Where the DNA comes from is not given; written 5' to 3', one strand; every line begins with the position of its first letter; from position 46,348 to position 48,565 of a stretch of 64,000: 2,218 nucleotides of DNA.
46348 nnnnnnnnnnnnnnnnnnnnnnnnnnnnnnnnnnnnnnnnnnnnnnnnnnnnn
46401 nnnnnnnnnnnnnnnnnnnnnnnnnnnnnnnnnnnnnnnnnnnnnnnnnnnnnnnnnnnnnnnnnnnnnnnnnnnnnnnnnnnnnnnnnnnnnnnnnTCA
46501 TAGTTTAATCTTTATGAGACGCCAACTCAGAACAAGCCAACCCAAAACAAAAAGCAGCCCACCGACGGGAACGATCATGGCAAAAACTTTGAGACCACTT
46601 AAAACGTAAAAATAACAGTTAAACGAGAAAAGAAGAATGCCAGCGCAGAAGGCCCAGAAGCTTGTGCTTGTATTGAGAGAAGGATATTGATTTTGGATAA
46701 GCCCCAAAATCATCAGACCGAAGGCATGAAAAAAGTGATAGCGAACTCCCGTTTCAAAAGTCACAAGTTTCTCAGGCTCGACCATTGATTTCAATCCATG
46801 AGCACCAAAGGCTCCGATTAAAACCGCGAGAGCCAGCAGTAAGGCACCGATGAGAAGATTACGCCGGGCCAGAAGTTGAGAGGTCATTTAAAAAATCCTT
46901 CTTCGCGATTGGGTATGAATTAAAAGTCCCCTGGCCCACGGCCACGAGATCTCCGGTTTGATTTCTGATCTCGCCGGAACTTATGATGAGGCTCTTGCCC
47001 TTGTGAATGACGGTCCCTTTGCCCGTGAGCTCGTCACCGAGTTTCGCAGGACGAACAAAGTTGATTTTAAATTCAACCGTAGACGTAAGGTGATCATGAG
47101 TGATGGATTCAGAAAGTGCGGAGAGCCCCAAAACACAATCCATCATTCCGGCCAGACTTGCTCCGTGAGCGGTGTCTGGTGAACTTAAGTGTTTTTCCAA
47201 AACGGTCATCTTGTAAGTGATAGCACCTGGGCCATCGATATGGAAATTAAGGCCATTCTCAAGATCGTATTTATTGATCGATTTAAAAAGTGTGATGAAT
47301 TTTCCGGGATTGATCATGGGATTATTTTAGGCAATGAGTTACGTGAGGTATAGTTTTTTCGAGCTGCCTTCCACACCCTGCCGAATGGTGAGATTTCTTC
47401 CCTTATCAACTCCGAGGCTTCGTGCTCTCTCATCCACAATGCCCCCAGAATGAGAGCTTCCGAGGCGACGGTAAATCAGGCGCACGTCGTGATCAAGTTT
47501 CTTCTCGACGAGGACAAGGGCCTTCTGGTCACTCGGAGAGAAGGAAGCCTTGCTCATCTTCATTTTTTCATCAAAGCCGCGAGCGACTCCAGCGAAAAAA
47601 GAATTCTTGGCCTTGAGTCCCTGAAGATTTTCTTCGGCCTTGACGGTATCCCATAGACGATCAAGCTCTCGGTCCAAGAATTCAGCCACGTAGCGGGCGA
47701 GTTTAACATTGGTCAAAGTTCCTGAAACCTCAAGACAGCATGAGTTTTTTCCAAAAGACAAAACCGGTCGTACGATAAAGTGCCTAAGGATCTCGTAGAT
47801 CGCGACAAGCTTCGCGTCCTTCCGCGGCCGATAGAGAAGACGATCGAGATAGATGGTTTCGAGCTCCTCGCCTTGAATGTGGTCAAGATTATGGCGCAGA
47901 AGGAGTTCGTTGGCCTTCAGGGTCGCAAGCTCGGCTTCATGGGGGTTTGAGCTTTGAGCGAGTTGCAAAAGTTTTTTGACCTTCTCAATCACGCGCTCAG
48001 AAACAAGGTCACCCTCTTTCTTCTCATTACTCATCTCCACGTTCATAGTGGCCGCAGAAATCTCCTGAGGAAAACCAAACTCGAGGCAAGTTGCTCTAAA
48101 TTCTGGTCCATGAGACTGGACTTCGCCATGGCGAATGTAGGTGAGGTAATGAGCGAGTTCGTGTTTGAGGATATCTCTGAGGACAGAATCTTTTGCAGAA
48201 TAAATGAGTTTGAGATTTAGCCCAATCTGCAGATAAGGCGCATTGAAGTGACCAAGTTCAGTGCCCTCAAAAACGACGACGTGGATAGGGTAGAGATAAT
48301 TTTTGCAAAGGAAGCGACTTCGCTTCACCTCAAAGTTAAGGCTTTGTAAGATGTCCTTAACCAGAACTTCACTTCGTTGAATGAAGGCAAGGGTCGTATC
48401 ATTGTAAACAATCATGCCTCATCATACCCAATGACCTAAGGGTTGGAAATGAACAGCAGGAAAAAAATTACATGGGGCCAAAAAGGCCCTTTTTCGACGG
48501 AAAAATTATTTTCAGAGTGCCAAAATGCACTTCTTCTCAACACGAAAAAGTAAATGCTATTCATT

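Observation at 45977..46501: LOV photoreceptor fused to a His-less, kinase-less DHp: possible light-gated kinase decoy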

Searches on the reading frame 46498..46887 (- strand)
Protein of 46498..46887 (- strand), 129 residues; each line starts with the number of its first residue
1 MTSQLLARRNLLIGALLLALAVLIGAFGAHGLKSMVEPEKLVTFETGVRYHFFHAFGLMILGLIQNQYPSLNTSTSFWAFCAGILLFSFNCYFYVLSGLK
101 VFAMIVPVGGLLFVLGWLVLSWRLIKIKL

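Call 3: search_protein_families(library=pfam, proteins=[window:46498-46887:-], max_evalue=1)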
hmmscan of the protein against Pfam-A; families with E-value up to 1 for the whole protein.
window:46498-46887:- (129 aa): 1 family
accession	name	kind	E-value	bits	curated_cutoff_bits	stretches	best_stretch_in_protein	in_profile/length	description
PF04241.20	DUF423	-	5.7e-26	91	25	1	24-110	1-86/86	Protein of unknown function (DUF423)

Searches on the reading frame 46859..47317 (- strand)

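Call 3: search_protein_families(library=pfam, proteins=[window:46859-47317:-], max_evalue=1)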
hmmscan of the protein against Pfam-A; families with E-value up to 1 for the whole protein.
window:46859-47317:- (152 aa): 3 families
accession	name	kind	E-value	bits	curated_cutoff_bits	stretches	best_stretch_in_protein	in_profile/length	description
PF03061.28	4HBT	-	4.7e-13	49.7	20.6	1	49-125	3-78/79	Thioesterase superfamily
PF20789.3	4HBT_3C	-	0.0088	16.7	24.1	1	46-127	53-133/140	Acyl-CoA thioesterase C-terminal domain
PF13279.12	4HBT_2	-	0.17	12.8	25.5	1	75-131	43-100/122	Thioesterase-like superfamily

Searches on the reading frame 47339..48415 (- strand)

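Call 3: search_protein_families(library=pfam, proteins=[window:47339-48415:-], max_evalue=1)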
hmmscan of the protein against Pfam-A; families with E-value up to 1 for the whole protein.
window:47339-48415:- (358 aa): 5 families
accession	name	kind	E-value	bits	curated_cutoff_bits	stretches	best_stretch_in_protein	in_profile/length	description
PF10979.13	DUF2786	-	2.9e-14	53.2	23.9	1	141-179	1-40/40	Protein of unknown function (DUF2786)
PF23771.1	DUF7168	-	5.8e-11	42.6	25.5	1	211-313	33-134/140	Domain of unknown function (DUF7168)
PF10263.15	SprT-like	-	1.9e-10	41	25.6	1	61-115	43-97/108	SprT-like family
PF25805.1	IQUB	-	0.074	13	27.8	1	235-269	73-106/140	IQUB-like domain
PF10023.15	Aminopep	-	0.12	12.1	25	1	54-205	131-278/322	Putative aminopeptidase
